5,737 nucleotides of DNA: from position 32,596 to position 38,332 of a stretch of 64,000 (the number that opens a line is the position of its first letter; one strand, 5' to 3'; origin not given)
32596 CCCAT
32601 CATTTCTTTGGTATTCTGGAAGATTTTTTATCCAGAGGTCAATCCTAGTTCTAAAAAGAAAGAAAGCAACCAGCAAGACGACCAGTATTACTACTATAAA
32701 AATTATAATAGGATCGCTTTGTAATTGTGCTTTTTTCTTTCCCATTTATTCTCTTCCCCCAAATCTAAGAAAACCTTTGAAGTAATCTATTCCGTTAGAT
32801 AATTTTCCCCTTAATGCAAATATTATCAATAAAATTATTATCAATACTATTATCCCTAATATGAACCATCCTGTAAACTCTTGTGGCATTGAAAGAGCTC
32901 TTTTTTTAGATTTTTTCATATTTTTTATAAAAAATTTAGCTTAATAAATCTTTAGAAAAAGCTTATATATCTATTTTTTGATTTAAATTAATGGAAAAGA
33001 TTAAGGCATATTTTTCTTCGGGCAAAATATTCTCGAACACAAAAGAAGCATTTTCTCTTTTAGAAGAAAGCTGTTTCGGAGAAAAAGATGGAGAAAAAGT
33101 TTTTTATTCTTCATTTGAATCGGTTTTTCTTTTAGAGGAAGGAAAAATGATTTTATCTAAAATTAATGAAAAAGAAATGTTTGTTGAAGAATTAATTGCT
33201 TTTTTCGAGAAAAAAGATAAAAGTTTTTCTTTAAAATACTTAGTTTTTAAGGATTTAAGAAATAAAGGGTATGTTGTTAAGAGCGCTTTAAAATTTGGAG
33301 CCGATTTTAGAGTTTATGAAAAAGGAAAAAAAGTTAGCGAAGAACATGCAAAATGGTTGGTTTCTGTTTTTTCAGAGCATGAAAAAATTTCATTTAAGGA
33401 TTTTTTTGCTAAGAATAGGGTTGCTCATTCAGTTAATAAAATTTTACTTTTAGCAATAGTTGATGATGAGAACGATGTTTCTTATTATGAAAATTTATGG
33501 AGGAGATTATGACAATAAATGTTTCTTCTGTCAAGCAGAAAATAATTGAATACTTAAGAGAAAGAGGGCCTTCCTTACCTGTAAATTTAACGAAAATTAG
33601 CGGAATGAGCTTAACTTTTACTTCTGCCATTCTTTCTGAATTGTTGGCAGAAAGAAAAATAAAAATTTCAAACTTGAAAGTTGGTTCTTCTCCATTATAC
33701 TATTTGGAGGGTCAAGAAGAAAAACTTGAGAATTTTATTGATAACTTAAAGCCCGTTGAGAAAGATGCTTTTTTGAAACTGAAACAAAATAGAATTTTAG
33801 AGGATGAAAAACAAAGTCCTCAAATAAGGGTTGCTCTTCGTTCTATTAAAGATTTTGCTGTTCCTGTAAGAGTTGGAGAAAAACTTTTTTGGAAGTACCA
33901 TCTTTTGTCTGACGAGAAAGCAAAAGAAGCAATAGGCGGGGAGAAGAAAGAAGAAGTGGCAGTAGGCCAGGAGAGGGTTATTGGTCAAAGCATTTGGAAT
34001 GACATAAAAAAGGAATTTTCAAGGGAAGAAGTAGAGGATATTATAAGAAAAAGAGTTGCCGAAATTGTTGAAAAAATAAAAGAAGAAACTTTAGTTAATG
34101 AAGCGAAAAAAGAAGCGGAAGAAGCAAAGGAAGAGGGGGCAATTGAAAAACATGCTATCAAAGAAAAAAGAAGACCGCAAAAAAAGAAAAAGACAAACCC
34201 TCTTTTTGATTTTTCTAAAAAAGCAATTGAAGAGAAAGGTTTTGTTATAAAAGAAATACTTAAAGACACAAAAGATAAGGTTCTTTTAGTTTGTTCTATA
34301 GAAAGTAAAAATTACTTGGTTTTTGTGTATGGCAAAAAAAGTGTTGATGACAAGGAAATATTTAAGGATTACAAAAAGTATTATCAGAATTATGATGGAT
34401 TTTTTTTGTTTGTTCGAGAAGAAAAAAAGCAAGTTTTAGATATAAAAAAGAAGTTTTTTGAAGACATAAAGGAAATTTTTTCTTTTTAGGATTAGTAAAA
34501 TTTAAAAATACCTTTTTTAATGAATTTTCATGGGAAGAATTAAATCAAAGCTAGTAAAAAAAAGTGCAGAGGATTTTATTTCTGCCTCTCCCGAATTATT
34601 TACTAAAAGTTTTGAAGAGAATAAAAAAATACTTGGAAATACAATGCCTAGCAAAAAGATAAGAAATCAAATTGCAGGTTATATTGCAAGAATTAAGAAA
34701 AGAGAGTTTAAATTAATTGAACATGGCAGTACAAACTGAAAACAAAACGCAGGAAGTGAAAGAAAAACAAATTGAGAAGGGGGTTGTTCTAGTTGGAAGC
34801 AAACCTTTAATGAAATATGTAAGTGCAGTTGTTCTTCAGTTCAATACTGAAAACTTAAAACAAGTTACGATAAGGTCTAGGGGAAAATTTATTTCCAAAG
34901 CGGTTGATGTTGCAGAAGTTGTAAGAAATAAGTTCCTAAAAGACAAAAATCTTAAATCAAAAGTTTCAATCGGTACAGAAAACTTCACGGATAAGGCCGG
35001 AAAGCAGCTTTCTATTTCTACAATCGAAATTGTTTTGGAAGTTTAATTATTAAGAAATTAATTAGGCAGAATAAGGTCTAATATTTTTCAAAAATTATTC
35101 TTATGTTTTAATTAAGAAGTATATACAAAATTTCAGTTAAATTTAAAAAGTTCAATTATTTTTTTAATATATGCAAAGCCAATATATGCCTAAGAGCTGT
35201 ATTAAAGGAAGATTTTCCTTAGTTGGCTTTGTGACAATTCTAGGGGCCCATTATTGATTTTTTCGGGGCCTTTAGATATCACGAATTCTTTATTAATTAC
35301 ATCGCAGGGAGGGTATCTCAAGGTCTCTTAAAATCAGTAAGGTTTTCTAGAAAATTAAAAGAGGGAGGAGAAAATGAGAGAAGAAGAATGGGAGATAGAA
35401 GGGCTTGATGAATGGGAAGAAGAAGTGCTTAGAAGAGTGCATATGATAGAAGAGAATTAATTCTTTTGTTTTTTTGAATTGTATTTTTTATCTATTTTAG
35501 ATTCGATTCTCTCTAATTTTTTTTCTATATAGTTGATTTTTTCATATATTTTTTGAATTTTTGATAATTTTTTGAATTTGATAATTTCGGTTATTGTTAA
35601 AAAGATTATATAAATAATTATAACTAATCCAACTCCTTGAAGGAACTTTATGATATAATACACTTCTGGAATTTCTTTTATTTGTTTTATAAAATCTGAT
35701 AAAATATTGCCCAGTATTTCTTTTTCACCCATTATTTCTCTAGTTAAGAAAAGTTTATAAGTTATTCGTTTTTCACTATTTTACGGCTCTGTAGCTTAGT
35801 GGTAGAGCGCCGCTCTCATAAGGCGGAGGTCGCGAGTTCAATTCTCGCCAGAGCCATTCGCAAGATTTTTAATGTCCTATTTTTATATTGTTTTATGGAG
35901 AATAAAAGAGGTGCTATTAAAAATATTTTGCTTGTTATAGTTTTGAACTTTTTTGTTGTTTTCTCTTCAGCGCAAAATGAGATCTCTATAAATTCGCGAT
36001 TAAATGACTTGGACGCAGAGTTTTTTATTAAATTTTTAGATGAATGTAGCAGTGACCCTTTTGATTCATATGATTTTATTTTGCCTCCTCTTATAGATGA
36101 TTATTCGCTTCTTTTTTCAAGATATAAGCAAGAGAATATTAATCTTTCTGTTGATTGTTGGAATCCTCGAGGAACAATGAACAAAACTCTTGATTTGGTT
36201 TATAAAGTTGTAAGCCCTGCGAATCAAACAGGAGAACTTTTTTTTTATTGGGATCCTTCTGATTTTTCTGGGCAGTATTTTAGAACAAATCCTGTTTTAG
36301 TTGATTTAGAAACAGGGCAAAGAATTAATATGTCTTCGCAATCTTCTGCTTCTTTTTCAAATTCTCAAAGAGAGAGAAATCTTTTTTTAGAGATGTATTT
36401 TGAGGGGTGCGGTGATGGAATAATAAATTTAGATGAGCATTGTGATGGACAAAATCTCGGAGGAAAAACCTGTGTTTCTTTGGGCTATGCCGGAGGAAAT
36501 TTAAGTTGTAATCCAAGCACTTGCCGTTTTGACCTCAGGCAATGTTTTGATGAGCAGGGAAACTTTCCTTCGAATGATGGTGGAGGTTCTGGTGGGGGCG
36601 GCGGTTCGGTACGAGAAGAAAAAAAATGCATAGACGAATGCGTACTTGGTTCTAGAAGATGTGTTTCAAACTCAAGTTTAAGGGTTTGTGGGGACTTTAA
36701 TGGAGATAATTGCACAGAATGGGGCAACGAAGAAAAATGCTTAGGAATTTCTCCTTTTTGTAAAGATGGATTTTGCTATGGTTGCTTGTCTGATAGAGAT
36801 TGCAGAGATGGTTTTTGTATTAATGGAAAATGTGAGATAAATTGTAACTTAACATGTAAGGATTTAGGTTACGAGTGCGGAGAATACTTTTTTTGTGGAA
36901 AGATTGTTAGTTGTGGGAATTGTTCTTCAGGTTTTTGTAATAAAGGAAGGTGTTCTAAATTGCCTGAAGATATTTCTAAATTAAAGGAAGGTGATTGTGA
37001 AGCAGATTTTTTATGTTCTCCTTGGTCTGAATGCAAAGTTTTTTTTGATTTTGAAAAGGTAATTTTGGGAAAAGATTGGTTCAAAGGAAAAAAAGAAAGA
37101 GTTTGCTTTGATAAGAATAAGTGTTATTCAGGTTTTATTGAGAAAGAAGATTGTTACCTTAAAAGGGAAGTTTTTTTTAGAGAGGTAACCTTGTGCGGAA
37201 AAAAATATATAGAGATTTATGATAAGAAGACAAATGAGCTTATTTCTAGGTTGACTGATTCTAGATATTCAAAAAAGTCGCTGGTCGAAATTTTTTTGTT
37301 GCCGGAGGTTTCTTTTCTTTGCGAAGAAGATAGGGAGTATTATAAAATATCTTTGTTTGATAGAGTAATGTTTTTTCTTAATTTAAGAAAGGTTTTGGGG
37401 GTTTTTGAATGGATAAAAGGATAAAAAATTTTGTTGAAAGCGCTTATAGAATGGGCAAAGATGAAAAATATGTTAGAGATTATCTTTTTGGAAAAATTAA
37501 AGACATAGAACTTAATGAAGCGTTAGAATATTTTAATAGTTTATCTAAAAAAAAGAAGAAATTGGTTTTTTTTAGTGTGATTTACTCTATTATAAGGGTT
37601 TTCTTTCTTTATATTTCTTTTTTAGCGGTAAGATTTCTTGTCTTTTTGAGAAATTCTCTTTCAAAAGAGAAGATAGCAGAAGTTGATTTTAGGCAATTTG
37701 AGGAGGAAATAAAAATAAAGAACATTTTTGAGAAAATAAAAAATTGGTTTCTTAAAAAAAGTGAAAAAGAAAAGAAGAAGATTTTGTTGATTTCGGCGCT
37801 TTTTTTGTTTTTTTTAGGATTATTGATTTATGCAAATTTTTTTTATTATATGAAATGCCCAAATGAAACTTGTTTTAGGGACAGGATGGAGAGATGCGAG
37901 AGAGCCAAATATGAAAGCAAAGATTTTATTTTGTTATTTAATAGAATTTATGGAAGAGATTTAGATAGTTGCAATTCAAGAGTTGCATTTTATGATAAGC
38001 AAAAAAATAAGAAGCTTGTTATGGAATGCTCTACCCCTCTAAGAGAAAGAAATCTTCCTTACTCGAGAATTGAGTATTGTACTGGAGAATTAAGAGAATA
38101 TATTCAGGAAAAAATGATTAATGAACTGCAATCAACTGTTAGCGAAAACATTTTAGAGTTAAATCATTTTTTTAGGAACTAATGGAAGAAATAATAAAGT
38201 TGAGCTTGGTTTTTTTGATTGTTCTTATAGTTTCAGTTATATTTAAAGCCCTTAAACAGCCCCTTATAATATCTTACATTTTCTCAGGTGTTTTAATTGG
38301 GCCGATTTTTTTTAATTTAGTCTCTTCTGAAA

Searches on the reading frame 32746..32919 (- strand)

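Call 23: search_protein_families(library=ncbifam, max_evalue=1, proteins=[window:32746-32919:-])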
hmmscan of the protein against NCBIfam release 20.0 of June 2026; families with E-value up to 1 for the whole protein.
window:32746-32919:- (57 aa): 2 families
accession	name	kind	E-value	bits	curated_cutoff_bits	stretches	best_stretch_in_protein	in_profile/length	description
TIGR00077.1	lspA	equivalog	0.028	14.3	73.95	1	8-44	58-96/164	signal peptidase II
NF033231.1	small_Blr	equivalog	0.38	10.3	40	1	14-29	5-20/40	division septum protein Blr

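Call 24: search_protein_families(library=pfam, max_evalue=1, proteins=[window:32746-32919:-])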
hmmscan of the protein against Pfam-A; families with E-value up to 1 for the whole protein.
window:32746-32919:- (57 aa): 5 families
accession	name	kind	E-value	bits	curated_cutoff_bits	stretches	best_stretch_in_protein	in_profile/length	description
PF00895.25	ATP-synt_8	-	0.07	14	23.4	1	11-36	1-26/55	ATP synthase protein 8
PF24418.1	DUF7550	-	0.24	11.6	27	1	20-36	39-55/59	Family of unknown function (DUF7550)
PF00957.27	Synaptobrevin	-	0.31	11.3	26.4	1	15-35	66-86/89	Synaptobrevin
PF05751.16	FixH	-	0.53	10.7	23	1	14-34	2-22/150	FixH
PF17359.7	DUF5385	-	0.6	10.2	25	1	17-40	4-27/217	Family of unknown function (DUF5385)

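Call 81: search_protein_families(library=pfam, alignment_id=A5, max_evalue=1)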
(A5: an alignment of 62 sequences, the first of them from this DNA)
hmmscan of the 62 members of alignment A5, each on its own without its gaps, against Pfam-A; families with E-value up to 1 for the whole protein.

A. member 1, seq(57 aa): 5 families
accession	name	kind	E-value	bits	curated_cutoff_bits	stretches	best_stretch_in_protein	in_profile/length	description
PF00895.25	ATP-synt_8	-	0.07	14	23.4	1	11-36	1-26/55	ATP synthase protein 8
PF24418.1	DUF7550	-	0.24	11.6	27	1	20-36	39-55/59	Family of unknown function (DUF7550)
PF00957.27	Synaptobrevin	-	0.31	11.3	26.4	1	15-35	66-86/89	Synaptobrevin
PF05751.16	FixH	-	0.53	10.7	23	1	14-34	2-22/150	FixH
PF17359.7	DUF5385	-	0.6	10.2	25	1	17-40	4-27/217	Family of unknown function (DUF5385)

B. families by the number of members that match (of 62 scanned): 94 families (the first 25 are shown)
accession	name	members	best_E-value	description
PF00895.25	ATP-synt_8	3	0.0053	ATP synthase protein 8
PF01788.22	PsbJ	2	0.012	PsbJ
PF13314.11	DUF4083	2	0.014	Domain of unknown function (DUF4083)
PF12911.12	OppC_N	2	0.015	N-terminal TM domain of oligopeptide transport permease C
PF13179.11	DUF4006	2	0.021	Family of unknown function (DUF4006)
PF20456.3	DUF6709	2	0.025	Family of unknown function (DUF6709)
PF13623.11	SurA_N_2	2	0.039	SurA-like N-terminal domain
PF17870.6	Insulin_TMD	2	0.047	Insulin receptor trans-membrane segment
PF15183.11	MRAP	2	0.059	Melanocortin-2 receptor accessory protein family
PF02656.20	DUF202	2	0.064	Domain of unknown function (DUF202)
PF12669.12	FeoB_associated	2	0.094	FeoB-associated Cys-rich membrane protein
PF25184.1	YxzE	2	0.095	YxzE-like putative bacteriocin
PF13624.11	SurA_N_3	2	0.18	SurA-like N-terminal domain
PF21976.1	SMIM43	1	0.00017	Small integral membrane protein 43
PF24431.1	DUF7554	1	0.00049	Family of unknown function (DUF7554)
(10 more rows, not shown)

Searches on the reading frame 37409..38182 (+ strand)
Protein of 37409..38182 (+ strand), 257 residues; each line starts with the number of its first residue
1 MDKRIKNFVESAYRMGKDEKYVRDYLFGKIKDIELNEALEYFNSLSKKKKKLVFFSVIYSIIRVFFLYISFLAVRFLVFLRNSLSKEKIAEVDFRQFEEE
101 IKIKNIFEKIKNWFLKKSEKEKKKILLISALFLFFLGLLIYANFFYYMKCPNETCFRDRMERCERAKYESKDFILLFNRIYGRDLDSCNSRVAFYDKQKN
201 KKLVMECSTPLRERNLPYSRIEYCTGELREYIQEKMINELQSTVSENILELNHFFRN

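Call 8: search_protein_families(library=pfam, max_evalue=0.001, proteins=[window:37409-38182:+])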
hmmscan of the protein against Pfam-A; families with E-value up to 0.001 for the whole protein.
window:37409-38182:+ (257 aa): 0 families

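Call 24: search_protein_families(library=pfam, max_evalue=1, proteins=[window:37409-38182:+])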
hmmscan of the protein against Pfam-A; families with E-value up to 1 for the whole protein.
window:37409-38182:+ (257 aa): 1 family
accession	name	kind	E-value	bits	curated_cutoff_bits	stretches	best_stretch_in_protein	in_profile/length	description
PF11119.13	DUF2633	-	0.21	11.9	25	1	123-142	13-30/43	Protein of unknown function (DUF2633)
